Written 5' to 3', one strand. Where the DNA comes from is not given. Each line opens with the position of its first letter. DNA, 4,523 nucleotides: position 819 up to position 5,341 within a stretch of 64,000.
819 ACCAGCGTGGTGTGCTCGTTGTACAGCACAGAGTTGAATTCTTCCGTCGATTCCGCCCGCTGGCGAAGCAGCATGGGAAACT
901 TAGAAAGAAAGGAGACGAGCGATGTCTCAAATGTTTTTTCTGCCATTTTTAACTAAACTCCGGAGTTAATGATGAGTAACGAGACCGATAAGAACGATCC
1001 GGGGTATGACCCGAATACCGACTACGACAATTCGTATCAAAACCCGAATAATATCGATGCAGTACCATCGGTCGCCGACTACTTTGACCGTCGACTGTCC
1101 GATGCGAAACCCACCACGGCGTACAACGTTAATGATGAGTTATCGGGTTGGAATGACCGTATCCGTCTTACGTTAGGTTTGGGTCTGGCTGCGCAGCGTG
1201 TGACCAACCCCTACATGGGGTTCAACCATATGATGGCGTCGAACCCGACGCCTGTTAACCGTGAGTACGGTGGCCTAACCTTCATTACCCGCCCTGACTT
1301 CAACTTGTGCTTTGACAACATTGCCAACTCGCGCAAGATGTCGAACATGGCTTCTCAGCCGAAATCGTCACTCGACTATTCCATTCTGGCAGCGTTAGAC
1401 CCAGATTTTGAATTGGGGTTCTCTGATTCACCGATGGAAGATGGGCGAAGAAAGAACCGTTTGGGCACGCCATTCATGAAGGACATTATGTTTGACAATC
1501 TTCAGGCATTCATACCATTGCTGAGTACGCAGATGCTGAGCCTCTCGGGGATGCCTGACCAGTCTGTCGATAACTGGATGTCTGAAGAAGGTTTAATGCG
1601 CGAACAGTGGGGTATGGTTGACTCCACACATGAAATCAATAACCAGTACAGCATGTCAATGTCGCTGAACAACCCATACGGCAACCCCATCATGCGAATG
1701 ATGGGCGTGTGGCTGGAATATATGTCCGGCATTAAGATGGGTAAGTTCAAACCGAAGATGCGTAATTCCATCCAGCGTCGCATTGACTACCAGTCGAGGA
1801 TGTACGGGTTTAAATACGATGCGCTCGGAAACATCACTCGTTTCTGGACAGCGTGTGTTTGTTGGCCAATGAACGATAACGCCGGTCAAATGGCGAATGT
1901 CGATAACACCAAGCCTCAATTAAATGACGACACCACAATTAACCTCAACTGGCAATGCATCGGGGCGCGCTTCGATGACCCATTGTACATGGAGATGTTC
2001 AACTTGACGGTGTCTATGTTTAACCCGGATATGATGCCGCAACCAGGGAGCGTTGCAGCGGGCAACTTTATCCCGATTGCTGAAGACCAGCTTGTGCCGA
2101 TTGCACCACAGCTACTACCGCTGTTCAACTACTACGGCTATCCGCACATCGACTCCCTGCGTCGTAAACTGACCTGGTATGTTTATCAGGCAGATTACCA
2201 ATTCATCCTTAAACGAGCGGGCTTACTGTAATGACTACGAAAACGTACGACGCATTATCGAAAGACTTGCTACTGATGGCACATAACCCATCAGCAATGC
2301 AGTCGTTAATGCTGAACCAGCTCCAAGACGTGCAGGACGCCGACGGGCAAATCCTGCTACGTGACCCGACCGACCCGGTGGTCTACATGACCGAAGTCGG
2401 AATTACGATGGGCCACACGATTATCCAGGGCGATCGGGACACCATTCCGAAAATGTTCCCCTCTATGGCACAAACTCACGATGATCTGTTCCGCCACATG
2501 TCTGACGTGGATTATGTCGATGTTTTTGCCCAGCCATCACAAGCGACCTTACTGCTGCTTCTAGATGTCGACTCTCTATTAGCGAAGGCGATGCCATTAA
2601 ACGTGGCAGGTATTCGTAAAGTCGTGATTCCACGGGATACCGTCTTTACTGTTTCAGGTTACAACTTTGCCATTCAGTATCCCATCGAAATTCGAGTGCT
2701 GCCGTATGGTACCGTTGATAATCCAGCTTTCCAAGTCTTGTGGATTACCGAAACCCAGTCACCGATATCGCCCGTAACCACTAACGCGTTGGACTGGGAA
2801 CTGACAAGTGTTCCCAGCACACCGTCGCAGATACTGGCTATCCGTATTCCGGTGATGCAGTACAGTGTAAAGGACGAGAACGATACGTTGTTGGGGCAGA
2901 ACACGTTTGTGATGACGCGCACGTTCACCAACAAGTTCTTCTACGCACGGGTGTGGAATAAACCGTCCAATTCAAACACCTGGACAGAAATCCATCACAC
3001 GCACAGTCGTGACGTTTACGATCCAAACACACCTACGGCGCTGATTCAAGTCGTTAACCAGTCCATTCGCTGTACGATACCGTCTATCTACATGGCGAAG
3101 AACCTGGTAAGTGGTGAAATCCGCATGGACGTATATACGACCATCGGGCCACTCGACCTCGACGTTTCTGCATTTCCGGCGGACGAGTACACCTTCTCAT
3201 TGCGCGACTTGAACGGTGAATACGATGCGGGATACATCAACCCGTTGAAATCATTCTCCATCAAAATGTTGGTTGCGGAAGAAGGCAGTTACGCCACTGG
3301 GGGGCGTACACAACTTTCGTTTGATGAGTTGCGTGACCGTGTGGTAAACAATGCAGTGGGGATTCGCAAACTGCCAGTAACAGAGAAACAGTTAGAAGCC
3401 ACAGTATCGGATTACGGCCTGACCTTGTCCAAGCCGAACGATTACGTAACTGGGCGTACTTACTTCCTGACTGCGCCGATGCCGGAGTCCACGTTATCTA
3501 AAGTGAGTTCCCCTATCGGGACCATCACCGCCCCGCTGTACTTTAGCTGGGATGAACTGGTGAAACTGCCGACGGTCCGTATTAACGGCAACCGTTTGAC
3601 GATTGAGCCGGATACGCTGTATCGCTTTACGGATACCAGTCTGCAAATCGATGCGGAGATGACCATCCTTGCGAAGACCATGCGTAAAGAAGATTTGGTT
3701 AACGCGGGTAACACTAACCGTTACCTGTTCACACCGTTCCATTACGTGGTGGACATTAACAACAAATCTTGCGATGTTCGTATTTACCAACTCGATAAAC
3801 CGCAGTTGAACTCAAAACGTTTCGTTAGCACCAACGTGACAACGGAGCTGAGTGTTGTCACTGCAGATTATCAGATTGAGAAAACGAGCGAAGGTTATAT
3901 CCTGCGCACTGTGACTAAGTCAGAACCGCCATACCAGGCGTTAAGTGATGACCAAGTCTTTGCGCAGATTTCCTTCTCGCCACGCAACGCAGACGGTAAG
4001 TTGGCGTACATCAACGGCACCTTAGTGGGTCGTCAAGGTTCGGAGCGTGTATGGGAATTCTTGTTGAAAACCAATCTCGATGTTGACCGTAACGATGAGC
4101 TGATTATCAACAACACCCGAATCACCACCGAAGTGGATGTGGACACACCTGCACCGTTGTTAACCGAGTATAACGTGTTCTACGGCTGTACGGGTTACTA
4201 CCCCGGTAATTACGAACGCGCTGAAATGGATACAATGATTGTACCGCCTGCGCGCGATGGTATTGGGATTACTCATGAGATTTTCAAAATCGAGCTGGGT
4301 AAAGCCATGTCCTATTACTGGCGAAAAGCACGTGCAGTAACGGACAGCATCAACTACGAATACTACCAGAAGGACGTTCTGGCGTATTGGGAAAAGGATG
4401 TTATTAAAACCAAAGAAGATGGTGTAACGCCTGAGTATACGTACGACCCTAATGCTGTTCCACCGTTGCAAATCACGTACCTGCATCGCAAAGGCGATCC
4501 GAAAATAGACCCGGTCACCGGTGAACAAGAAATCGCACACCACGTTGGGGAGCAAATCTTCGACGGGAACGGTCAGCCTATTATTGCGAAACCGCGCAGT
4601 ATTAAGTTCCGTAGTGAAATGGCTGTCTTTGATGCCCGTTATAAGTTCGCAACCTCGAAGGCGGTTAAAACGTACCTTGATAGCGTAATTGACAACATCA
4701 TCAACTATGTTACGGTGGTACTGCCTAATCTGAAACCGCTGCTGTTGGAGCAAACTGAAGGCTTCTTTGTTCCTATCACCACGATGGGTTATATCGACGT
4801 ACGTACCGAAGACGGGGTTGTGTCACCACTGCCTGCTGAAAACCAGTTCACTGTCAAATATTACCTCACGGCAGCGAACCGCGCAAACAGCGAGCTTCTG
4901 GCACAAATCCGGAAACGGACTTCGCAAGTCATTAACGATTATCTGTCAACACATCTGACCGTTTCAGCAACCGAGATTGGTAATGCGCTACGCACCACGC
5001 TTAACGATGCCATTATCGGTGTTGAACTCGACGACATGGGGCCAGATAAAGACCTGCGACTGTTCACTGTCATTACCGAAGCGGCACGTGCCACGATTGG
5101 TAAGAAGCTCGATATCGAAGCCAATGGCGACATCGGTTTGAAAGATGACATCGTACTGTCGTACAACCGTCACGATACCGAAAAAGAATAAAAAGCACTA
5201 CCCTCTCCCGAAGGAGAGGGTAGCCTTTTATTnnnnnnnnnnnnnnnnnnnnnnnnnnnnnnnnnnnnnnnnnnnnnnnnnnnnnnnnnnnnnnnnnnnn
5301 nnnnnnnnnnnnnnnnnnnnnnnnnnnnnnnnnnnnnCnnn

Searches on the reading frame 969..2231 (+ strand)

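Call 9: search_protein_families(library=phrogs, proteins=[window:969-2231:+], max_evalue=0.001)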
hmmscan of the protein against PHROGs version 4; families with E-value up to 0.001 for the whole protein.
window:969-2231:+ (420 aa): 2 families
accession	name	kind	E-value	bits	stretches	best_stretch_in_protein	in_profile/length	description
phrog_3196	-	unknown function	6.2e-145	483.7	1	44-418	9-353/356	-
phrog_21400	-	head and packaging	4.1e-07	30.6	1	105-294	38-193/310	virion structural protein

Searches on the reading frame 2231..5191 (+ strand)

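Call 9: search_protein_families(library=phrogs, proteins=[window:2231-5191:+], max_evalue=0.001)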
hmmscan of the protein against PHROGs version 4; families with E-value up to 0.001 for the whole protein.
window:2231-5191:+ (986 aa): 1 family
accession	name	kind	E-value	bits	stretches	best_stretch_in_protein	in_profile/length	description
phrog_3248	-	unknown function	0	1313.7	1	5-985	2-969/970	-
